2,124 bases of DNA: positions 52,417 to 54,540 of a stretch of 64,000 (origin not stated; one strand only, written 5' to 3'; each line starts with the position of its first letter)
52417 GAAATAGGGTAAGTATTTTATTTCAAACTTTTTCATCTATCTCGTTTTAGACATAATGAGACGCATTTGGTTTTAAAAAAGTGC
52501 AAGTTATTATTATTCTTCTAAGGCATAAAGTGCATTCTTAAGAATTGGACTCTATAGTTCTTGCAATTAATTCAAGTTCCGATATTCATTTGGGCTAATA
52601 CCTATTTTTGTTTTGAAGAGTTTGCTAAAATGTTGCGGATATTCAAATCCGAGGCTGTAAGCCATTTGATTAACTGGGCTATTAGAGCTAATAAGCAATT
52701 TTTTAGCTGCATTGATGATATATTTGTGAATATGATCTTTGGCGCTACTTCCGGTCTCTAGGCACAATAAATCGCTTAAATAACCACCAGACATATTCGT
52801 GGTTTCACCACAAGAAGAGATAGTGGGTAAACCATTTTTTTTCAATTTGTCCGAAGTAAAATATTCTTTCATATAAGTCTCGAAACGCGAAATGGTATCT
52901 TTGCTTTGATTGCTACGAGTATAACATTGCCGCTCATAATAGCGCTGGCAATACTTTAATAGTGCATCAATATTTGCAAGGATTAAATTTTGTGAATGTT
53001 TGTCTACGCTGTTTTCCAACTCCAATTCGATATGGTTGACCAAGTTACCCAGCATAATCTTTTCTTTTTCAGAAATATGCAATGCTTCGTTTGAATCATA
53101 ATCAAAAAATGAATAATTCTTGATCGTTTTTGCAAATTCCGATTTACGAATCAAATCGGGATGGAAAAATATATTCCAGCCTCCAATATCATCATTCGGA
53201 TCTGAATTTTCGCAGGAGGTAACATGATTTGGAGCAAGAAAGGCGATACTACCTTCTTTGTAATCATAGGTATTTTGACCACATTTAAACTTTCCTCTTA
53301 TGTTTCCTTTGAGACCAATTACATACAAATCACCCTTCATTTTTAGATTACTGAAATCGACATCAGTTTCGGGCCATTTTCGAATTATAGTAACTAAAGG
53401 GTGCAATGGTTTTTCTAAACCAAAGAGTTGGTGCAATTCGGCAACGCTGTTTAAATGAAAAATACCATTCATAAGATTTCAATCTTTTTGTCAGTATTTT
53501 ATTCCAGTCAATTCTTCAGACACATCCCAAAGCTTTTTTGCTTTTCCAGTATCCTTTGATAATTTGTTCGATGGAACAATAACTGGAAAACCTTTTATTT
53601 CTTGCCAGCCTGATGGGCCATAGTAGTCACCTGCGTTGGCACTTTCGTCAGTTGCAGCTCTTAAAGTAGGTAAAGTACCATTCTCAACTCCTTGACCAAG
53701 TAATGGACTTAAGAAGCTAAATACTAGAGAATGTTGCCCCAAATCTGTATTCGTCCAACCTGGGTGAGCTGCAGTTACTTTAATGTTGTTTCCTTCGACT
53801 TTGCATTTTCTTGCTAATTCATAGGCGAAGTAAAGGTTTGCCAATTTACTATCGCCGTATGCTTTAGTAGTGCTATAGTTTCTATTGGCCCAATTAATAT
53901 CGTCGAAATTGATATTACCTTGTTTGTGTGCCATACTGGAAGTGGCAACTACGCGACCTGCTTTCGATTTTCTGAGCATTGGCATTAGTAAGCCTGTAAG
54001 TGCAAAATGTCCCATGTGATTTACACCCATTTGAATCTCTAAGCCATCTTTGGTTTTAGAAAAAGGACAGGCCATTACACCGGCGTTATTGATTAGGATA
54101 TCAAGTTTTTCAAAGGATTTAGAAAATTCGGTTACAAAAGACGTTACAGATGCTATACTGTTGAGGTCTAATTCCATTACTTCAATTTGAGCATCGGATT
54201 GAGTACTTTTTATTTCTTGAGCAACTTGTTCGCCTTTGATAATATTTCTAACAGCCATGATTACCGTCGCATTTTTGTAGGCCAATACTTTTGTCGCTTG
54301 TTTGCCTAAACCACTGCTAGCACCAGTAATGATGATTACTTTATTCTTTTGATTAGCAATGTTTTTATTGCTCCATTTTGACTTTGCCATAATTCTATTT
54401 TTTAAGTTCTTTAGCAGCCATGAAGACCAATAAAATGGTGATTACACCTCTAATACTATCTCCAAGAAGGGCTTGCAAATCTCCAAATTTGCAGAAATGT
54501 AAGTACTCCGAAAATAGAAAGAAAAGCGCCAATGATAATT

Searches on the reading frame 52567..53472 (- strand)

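Call 41: search_protein_families(library=pfam, proteins=[window:52567-53472:-])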
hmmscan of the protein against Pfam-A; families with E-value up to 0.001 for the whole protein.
window:52567-53472:- (301 aa): 2 families
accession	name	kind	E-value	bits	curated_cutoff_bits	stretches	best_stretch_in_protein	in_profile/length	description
PF12833.13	HTH_18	-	4.8e-16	59.3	33.6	1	225-299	5-79/80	Helix-turn-helix domain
PF00165.29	HTH_AraC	-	4.6e-09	36.6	26.6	1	261-299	2-42/42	Bacterial regulatory helix-turn-helix proteins, AraC family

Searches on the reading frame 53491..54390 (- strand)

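Call 41: search_protein_families(library=pfam, proteins=[window:53491-54390:-])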
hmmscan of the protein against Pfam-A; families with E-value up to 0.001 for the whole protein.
window:53491-54390:- (299 aa): 4 families
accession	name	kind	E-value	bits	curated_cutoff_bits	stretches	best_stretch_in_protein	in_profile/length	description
PF00106.31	adh_short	-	6.2e-33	114.4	26.6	1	17-219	1-188/195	short chain dehydrogenase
PF13561.12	adh_short_C2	-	4.3e-19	69.5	27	1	23-219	1-182/236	Enoyl-(Acyl carrier protein) reductase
PF08659.16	KR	-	2.2e-08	34.7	22.6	1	19-159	3-143/180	KR domain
PF01370.27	Epimerase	-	2.9e-05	24.1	20.9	1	19-198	1-162/240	NAD dependent epimerase/dehydratase family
